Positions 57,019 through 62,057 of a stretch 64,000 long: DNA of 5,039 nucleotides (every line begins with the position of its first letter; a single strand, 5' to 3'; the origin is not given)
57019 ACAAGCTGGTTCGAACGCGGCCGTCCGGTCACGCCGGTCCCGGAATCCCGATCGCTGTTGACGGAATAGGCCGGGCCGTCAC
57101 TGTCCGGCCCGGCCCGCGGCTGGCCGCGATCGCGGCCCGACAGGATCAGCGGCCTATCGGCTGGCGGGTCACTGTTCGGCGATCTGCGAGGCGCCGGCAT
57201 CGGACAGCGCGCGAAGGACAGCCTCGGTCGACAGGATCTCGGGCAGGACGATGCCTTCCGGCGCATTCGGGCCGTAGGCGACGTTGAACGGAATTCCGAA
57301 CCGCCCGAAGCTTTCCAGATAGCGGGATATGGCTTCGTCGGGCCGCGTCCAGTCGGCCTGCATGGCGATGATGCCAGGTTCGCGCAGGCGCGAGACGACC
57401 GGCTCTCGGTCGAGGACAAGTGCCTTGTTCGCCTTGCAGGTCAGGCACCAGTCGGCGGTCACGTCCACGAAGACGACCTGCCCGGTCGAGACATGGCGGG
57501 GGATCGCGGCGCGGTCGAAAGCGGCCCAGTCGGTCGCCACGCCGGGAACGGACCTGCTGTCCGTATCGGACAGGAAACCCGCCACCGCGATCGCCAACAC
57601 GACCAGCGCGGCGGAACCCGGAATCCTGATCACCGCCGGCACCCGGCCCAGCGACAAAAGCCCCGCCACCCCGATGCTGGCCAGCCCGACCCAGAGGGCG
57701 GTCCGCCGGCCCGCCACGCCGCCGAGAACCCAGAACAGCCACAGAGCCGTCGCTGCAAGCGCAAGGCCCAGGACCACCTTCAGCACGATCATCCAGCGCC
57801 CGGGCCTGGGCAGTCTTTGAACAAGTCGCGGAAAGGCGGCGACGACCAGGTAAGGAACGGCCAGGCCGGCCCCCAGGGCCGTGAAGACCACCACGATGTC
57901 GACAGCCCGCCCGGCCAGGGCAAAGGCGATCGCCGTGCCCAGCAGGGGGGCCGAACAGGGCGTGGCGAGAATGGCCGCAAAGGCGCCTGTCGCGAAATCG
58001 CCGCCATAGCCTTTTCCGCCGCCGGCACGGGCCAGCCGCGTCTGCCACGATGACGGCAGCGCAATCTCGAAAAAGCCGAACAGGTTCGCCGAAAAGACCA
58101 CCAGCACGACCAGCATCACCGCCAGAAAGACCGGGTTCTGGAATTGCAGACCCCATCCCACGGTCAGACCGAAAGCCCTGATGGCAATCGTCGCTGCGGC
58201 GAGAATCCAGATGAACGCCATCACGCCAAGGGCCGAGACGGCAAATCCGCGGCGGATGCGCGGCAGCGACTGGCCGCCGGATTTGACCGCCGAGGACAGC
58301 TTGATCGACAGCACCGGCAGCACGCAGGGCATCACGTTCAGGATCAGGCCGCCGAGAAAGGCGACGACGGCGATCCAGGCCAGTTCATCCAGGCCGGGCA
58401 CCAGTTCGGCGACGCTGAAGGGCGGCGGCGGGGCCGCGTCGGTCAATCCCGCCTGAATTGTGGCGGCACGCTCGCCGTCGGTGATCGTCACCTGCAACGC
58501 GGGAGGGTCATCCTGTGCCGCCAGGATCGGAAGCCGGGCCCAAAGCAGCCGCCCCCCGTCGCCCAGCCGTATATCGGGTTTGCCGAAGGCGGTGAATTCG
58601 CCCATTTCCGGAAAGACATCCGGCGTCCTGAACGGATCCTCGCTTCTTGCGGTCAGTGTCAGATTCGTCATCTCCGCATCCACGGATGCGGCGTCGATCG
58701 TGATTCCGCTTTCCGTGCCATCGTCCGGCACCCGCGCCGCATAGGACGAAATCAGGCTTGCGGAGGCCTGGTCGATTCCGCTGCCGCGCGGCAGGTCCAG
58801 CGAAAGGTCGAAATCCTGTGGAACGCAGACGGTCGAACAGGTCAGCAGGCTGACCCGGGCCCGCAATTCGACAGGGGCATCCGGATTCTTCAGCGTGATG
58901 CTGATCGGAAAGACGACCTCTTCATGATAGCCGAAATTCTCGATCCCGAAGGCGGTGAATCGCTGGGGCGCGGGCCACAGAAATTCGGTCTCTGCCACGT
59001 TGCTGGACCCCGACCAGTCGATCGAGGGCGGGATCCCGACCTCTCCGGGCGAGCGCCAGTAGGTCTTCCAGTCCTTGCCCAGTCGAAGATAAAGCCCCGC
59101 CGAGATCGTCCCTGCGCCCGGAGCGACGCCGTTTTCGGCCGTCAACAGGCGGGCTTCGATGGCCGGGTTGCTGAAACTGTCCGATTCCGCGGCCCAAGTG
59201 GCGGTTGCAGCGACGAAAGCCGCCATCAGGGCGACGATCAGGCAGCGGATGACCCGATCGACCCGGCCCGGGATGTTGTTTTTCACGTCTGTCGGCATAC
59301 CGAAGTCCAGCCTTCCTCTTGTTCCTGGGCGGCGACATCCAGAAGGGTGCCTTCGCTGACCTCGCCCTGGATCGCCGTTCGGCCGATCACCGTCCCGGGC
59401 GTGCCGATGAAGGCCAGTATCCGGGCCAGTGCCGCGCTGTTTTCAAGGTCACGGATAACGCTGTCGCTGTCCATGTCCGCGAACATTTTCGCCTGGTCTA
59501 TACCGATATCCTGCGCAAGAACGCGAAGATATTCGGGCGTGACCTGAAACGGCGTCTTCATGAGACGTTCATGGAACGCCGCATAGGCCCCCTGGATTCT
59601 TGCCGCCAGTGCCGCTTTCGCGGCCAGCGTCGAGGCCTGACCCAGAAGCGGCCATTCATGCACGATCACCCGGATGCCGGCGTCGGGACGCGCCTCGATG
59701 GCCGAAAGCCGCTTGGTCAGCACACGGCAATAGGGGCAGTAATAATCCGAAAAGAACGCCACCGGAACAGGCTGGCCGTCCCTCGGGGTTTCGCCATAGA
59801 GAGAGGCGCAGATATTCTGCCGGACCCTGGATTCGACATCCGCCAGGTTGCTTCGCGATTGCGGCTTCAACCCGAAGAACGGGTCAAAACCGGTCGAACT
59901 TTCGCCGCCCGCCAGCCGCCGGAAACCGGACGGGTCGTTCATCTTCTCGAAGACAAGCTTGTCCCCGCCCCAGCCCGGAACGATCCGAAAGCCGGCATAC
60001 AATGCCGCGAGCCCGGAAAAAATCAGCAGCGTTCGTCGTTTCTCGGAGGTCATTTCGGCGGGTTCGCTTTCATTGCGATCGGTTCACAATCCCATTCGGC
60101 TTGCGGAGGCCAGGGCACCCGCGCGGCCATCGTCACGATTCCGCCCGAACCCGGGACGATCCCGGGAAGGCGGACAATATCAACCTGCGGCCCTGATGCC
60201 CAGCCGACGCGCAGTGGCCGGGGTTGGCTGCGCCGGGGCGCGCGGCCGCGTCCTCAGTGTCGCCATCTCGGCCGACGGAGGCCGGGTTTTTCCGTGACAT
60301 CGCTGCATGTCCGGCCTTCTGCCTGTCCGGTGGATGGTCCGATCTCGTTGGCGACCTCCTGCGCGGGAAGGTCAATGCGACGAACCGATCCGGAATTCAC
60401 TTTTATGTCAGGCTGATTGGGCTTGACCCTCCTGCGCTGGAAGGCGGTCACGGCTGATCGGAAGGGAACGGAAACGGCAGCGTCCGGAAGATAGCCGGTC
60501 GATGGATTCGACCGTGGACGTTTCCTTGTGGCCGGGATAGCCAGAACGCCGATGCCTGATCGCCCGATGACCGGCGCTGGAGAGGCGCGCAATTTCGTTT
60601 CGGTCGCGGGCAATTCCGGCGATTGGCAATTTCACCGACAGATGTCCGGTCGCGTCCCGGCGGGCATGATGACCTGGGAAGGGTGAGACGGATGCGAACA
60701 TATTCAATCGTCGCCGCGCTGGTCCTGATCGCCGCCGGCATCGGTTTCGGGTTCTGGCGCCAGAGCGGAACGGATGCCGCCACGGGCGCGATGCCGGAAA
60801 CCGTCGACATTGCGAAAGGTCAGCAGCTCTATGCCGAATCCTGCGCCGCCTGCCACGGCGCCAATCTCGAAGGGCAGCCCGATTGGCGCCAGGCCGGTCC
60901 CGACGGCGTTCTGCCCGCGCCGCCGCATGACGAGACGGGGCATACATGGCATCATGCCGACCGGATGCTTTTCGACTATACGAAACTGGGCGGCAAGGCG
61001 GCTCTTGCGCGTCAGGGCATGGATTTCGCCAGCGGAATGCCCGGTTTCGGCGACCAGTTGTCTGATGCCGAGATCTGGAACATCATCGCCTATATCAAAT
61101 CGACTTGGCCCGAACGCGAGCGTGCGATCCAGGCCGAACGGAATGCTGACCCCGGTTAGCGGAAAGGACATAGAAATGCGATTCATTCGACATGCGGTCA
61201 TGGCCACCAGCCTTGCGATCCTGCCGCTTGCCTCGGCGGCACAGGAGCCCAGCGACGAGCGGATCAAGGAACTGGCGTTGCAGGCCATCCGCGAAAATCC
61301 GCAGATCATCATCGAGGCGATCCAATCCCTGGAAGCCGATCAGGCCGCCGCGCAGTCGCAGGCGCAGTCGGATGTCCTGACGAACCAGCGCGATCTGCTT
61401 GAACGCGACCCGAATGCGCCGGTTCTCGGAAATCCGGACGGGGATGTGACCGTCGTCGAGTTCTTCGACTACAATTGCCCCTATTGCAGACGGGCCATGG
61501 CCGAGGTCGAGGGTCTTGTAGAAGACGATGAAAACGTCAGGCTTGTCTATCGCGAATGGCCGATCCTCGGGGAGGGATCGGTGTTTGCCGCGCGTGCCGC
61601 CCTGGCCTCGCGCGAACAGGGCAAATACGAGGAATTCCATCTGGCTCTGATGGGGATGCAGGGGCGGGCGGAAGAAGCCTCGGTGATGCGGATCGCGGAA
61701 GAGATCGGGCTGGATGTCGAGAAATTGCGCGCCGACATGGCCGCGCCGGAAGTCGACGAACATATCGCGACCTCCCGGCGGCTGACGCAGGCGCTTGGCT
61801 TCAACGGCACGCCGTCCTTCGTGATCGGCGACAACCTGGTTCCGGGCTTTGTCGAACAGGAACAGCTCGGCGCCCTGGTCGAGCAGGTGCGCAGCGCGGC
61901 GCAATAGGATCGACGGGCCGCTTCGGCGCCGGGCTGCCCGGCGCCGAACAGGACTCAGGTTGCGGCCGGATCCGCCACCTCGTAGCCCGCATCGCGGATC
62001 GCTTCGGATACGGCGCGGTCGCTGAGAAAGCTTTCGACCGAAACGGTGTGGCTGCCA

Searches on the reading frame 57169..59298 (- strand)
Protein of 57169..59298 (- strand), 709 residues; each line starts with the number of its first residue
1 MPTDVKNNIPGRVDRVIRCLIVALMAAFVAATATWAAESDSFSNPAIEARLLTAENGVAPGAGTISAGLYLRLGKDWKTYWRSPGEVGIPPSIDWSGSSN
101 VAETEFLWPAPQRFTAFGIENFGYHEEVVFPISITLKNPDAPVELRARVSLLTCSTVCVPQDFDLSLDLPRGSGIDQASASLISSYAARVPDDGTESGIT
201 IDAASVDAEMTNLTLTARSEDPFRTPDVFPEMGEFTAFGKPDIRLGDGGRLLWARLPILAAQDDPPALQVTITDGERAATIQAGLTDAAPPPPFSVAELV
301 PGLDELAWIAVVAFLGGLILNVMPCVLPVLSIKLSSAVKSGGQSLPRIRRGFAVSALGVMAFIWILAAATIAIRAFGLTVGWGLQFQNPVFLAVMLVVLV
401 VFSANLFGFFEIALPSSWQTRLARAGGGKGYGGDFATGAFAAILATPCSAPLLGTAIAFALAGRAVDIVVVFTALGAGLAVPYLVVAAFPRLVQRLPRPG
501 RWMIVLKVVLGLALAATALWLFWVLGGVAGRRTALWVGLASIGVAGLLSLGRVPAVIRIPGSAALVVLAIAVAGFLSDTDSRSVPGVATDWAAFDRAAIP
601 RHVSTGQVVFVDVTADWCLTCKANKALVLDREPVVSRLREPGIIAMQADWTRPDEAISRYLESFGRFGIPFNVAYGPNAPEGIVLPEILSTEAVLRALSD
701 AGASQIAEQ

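Call 7: search_protein_families(library=pfam, proteins=[window:57169-59298:-])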
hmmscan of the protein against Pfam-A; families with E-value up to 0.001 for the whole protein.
window:57169-59298:- (709 aa): 3 families
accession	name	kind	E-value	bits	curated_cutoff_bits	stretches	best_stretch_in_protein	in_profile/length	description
PF02683.22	DsbD_TM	-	5e-26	91.8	27.1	1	308-522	2-215/219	Cytochrome C biogenesis protein transmembrane domain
PF11412.14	DsbD_N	-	6.4e-19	68.6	25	1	62-166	17-115/119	Thiol:disulfide interchange protein DsbD, N-terminal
PF13899.12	Thioredoxin_7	-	1.6e-11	44.6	27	1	597-677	8-83/83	Thioredoxin-like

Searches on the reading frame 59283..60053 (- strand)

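Call 7: search_protein_families(library=pfam, proteins=[window:59283-60053:-])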
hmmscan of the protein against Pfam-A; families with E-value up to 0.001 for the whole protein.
window:59283-60053:- (256 aa): 2 families
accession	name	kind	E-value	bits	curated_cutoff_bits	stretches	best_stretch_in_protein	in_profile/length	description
PF01323.26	DSBA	-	2.6e-17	63.6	25.6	1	98-237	2-186/191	DSBA-like thioredoxin domain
PF13462.12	Thioredoxin_4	-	1.8e-08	35.2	23.2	1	95-234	14-156/165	Thioredoxin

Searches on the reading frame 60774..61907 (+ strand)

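Call 7: search_protein_families(library=pfam, proteins=[window:60774-61907:+])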
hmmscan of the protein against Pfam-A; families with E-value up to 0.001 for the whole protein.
window:60774-61907:+ (377 aa): 5 families
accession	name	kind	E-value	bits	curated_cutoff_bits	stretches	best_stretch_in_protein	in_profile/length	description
PF01323.26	DSBA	-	1.5e-24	87.3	25.6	1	226-365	1-186/191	DSBA-like thioredoxin domain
PF13462.12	Thioredoxin_4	-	7.5e-21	75.5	23.2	1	213-370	3-164/165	Thioredoxin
PF13098.12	Thioredoxin_2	-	2.8e-07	31.3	27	1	223-367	5-102/104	Thioredoxin-like domain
PF18312.6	ScsC_N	-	2.2e-05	24.5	25.8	1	171-193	12-34/34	Copper resistance protein ScsC N-terminal domain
PF13743.12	Thioredoxin_5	-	0.00054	20.2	27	0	299-354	111-166/186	Thioredoxin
